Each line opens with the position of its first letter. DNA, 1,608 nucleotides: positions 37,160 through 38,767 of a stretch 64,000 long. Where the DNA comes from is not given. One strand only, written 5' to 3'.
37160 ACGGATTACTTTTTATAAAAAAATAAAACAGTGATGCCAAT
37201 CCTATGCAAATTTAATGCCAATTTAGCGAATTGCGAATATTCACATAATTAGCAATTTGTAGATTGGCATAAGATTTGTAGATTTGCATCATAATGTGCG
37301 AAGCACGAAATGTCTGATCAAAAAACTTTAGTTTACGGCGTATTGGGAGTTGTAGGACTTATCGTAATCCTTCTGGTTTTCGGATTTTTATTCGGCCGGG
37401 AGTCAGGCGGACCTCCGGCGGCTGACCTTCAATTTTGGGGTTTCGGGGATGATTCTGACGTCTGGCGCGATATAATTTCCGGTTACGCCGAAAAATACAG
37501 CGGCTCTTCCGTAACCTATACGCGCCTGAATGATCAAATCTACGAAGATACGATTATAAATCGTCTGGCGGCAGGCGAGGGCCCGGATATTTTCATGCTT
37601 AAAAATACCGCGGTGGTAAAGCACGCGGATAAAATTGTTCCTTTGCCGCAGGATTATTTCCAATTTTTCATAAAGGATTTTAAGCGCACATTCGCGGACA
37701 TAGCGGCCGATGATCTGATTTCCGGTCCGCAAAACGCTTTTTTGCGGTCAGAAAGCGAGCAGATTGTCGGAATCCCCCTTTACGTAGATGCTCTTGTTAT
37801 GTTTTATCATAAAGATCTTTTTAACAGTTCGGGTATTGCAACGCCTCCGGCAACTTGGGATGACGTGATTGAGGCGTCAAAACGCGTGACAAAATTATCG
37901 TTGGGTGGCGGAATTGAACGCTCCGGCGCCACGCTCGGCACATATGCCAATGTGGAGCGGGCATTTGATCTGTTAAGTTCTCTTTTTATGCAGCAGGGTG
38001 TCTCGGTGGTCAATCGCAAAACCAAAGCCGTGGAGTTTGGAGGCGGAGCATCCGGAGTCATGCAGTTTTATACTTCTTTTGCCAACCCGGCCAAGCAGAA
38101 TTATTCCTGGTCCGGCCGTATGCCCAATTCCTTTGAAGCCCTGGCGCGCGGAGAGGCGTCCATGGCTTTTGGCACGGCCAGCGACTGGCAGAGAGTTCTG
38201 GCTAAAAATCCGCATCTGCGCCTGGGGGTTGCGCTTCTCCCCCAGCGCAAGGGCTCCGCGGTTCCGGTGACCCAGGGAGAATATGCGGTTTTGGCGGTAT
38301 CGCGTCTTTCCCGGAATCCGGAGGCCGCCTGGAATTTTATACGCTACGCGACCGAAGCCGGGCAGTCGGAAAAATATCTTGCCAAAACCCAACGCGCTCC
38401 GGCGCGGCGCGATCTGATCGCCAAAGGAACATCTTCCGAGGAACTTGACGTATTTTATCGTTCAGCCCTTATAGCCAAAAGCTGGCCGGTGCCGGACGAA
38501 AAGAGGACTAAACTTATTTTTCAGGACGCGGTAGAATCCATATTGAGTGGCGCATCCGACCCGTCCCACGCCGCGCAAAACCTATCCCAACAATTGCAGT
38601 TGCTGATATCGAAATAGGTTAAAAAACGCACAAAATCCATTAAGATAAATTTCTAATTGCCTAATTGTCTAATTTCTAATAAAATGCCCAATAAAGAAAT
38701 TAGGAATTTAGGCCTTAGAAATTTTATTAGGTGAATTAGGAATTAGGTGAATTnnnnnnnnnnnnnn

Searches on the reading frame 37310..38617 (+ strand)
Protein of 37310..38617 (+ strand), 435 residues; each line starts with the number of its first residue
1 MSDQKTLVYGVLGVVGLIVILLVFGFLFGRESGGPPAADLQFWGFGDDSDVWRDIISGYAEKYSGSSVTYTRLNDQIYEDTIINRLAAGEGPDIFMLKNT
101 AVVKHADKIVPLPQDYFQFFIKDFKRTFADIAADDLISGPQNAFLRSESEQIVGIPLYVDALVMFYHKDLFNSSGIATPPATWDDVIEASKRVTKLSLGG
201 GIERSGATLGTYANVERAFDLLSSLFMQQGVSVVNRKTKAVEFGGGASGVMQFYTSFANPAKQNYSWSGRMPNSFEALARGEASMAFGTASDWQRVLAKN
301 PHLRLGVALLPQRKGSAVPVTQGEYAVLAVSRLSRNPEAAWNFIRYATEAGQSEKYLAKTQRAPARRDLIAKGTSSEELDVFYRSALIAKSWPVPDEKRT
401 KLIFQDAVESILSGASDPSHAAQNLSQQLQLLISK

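Call 84: search_protein_families(library=pfam, proteins=[window:37310-38617:+], max_evalue=0.001)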
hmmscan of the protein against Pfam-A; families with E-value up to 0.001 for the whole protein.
window:37310-38617:+ (435 aa): 2 families
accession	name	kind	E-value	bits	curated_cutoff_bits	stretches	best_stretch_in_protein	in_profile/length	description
PF01547.30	SBP_bac_1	-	7.4e-26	92.3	26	1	51-352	9-305/307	Bacterial extracellular solute-binding protein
PF13416.11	SBP_bac_8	-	8.4e-18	65.6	27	1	59-371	6-267/279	Bacterial extracellular solute-binding protein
